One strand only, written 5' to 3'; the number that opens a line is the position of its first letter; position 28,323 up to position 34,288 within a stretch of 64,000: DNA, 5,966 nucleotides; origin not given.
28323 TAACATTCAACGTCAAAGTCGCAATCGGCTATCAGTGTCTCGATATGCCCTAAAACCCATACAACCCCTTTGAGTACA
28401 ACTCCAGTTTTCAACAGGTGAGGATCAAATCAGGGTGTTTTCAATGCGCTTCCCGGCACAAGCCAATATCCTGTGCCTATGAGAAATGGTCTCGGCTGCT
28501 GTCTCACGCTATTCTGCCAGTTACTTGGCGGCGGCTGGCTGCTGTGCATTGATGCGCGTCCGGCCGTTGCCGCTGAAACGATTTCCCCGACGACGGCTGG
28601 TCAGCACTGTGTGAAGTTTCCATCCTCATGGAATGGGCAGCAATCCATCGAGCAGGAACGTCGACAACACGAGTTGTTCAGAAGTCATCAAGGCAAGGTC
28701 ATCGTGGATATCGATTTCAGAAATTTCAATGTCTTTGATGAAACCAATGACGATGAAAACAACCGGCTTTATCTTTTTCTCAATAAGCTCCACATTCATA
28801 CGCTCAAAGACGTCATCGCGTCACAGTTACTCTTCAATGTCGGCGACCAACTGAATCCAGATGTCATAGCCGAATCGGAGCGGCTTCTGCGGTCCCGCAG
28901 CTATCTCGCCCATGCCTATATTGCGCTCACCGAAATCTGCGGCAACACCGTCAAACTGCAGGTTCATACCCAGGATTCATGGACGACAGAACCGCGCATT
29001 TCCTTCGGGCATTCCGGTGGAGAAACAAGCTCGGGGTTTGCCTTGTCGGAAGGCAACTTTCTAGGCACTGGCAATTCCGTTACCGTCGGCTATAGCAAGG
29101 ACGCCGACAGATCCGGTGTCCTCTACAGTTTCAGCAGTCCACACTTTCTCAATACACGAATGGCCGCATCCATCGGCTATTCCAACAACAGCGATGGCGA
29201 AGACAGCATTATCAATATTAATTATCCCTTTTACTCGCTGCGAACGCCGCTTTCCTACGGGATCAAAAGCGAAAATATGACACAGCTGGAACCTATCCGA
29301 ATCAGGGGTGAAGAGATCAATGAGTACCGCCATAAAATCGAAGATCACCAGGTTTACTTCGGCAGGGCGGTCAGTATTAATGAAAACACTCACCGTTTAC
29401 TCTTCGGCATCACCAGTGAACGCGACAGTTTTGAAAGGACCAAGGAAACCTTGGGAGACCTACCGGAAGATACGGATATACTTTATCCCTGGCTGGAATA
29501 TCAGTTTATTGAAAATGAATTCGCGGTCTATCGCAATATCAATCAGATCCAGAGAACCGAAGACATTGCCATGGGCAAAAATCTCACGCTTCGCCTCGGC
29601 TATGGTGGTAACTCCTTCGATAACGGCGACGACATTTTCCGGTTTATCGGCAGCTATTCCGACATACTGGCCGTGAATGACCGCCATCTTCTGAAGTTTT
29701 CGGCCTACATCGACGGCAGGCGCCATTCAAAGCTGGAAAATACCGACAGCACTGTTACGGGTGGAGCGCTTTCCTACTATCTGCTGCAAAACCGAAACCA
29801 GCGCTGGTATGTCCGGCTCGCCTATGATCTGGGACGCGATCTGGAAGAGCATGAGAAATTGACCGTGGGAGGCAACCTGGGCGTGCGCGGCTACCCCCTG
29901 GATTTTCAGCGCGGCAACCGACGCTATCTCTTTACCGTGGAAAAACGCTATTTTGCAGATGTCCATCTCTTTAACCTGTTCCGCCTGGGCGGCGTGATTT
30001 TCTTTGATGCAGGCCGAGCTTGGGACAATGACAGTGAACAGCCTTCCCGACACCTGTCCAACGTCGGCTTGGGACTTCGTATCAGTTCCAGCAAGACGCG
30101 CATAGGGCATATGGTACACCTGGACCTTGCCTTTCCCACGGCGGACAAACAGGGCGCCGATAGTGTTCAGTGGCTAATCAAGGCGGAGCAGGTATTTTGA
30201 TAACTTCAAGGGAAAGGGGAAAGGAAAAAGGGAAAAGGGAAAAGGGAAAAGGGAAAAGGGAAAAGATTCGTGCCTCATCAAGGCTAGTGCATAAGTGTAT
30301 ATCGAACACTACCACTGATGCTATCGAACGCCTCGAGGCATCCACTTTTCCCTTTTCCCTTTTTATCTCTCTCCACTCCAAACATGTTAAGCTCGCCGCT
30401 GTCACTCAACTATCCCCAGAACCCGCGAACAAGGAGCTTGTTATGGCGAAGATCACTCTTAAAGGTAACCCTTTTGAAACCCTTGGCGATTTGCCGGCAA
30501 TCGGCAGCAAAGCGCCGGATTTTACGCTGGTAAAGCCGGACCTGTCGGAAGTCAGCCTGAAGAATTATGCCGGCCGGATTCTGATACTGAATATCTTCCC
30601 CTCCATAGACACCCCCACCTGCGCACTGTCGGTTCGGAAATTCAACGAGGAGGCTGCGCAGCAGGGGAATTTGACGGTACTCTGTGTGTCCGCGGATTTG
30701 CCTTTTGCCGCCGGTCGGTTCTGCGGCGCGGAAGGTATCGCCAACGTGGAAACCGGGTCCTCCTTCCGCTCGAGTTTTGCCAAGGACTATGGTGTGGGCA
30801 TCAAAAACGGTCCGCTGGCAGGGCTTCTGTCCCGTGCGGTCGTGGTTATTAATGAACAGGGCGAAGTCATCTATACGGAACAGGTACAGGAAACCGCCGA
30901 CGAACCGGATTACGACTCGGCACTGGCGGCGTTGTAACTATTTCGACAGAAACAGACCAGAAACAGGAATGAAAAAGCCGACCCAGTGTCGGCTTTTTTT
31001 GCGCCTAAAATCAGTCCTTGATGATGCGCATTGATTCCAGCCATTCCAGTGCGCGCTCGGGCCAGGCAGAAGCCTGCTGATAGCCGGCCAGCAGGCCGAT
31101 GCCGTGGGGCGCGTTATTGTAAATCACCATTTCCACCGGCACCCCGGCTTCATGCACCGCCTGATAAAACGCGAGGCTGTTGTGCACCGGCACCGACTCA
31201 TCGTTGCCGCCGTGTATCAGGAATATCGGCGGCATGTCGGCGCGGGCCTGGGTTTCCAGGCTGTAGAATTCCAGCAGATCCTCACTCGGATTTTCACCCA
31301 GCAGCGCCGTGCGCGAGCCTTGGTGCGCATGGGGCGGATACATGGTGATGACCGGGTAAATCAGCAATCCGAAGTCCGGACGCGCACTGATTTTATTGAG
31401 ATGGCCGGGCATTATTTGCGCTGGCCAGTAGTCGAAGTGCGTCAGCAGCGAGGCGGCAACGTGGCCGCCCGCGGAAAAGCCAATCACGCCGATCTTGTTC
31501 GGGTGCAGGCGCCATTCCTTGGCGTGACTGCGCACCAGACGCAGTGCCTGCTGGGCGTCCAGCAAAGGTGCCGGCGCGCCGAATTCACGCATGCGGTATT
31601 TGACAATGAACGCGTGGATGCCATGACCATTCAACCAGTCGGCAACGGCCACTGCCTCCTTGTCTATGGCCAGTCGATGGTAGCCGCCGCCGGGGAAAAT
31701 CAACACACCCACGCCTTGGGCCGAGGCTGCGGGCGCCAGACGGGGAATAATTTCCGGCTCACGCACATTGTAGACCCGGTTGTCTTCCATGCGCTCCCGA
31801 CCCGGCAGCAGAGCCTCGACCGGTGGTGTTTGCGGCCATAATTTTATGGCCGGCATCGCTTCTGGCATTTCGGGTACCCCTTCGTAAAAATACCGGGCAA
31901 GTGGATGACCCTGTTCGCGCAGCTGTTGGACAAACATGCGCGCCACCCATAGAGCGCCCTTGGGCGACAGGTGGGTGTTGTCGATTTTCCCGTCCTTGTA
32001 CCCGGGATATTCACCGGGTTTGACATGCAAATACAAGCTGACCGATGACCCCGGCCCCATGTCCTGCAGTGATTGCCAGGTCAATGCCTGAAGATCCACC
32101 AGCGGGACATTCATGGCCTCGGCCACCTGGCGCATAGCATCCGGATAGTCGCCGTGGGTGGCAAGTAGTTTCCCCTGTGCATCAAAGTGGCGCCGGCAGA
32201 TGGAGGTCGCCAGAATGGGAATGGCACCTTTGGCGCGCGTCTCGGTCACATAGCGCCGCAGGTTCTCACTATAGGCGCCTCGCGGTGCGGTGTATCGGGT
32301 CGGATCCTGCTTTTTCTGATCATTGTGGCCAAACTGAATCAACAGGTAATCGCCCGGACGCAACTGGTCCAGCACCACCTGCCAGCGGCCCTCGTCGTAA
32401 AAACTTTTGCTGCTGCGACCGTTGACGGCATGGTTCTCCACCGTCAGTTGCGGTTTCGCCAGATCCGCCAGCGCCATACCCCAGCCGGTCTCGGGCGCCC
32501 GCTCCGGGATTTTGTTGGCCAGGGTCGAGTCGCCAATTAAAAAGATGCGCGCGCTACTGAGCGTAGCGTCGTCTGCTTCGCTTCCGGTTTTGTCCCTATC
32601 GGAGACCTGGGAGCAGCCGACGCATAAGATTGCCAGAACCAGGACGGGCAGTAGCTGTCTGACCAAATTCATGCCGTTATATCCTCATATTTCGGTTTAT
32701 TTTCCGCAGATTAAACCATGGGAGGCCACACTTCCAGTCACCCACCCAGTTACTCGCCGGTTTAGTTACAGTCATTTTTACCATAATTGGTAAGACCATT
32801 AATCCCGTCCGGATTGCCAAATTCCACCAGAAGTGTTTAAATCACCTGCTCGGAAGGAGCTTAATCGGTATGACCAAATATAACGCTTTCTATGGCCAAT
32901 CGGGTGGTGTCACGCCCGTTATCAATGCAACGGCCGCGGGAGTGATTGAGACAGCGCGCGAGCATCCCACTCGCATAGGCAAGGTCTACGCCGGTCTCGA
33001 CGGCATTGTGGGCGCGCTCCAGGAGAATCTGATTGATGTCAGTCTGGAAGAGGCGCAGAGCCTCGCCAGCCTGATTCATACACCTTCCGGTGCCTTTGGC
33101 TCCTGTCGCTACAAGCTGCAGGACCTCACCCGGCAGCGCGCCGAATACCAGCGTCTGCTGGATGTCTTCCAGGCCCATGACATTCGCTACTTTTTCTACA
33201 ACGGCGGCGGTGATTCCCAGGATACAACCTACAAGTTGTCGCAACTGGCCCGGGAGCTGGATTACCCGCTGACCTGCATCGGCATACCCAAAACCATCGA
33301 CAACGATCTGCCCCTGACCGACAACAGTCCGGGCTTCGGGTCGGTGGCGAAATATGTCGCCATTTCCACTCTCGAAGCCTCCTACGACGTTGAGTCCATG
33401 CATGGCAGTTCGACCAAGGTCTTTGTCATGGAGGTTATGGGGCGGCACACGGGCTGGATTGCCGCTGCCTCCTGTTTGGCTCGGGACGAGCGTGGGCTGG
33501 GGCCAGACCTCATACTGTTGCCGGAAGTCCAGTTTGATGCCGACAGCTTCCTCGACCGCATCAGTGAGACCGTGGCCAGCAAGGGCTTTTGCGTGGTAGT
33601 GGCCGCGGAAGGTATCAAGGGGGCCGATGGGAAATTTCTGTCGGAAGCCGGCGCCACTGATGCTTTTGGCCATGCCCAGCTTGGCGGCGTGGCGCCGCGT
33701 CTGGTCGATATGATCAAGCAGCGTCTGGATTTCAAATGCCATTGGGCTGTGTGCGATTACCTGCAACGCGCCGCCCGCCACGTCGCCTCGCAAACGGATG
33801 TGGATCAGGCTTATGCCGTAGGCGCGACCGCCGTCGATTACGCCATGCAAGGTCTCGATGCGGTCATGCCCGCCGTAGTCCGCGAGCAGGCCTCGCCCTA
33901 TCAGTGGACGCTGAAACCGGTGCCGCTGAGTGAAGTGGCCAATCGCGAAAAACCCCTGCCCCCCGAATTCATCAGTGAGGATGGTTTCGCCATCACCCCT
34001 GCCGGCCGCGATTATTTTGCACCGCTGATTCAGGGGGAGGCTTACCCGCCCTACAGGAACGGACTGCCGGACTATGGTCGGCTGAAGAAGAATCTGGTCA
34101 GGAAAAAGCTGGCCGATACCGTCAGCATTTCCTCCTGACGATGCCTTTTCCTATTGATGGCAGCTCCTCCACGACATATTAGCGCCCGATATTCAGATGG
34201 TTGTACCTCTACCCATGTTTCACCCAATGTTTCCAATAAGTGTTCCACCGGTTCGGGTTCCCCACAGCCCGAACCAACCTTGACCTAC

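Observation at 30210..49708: Unrecognised family of composite intergenic elements: conserved core flanked by inverted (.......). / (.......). heptamer arrays, four copies in 20 kb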

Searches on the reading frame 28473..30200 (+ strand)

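Call 36: search_protein_families(library=pfam, proteins=[window:28473-30200:+])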
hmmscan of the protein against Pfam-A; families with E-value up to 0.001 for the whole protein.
window:28473-30200:+ (575 aa): 1 family
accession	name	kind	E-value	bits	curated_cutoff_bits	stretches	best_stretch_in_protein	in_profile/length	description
PF01103.29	Omp85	-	2.6e-10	40.8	24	1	195-563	1-312/325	Omp85 superfamily domain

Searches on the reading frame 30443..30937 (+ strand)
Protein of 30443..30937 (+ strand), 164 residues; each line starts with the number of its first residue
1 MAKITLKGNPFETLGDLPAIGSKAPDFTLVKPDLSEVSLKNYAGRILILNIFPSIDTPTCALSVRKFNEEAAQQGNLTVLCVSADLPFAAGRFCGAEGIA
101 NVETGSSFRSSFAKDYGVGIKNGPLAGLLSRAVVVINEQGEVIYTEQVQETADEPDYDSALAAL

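Call 36: search_protein_families(library=pfam, proteins=[window:30443-30937:+])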
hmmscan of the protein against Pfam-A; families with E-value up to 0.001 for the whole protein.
window:30443-30937:+ (164 aa): 2 families
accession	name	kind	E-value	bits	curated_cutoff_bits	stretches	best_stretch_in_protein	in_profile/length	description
PF08534.16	Redoxin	-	4.4e-33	114.6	26.6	1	21-161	3-148/148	Redoxin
PF00578.27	AhpC-TSA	-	8.7e-18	64.9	26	1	20-144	1-123/124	AhpC/TSA family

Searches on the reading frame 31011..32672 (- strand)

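Call 36: search_protein_families(library=pfam, proteins=[window:31011-32672:-])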
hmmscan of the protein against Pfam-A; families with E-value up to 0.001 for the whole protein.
window:31011-32672:- (553 aa): 9 families
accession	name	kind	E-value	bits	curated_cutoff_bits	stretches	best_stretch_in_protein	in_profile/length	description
PF20434.5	BD-FAE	-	2e-18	67.1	26.8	1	344-505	40-214/215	BD-FAE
PF13472.12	Lipase_GDSL_2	-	4e-17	63.7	32.9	1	46-216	2-152/178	GDSL-like Lipase/Acylhydrolase family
PF07859.19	Abhydrolase_3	-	3.7e-14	53.4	25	1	324-525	2-208/210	alpha/beta hydrolase fold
PF00326.27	Peptidase_S9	-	4.5e-12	46.3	22.6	1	478-546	142-207/213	Prolyl oligopeptidase family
PF00657.28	Lipase_GDSL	-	3.3e-11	44.2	23.6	1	43-245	1-206/208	GDSL-like Lipase/Acylhydrolase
PF01738.24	DLH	-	7e-07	29.5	21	0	481-524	144-187/217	Dienelactone hydrolase family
PF12146.15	Hydrolase_4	-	0.00047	20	27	0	473-525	184-234/239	Serine aminopeptidase, S33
PF02230.22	Abhydrolase_2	-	0.00058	20.2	23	0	481-523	154-199/217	Phospholipase/Carboxylesterase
PF03959.19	FSH1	-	0.00071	19.8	21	0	372-509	84-189/211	Serine hydrolase (FSH1)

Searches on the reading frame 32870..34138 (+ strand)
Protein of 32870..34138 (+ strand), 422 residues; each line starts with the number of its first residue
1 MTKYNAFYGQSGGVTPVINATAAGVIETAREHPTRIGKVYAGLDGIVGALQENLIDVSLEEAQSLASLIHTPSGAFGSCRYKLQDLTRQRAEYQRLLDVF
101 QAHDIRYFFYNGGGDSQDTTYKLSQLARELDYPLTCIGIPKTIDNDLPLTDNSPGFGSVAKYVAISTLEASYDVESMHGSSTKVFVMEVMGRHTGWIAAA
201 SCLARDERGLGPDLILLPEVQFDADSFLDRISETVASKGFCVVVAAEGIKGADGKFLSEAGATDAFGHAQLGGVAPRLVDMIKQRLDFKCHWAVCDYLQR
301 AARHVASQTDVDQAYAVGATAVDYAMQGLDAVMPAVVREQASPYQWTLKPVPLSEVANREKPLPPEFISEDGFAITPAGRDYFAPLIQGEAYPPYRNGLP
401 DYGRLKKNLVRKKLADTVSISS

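Call 93: search_protein_families(library=pfam, proteins=[window:32870-34138:+])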
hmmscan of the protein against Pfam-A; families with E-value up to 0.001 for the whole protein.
window:32870-34138:+ (422 aa): 1 family
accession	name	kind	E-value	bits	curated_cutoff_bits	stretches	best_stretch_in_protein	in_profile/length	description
PF00365.25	PFK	-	1.9e-49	169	30.9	1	9-323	5-275/277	Phosphofructokinase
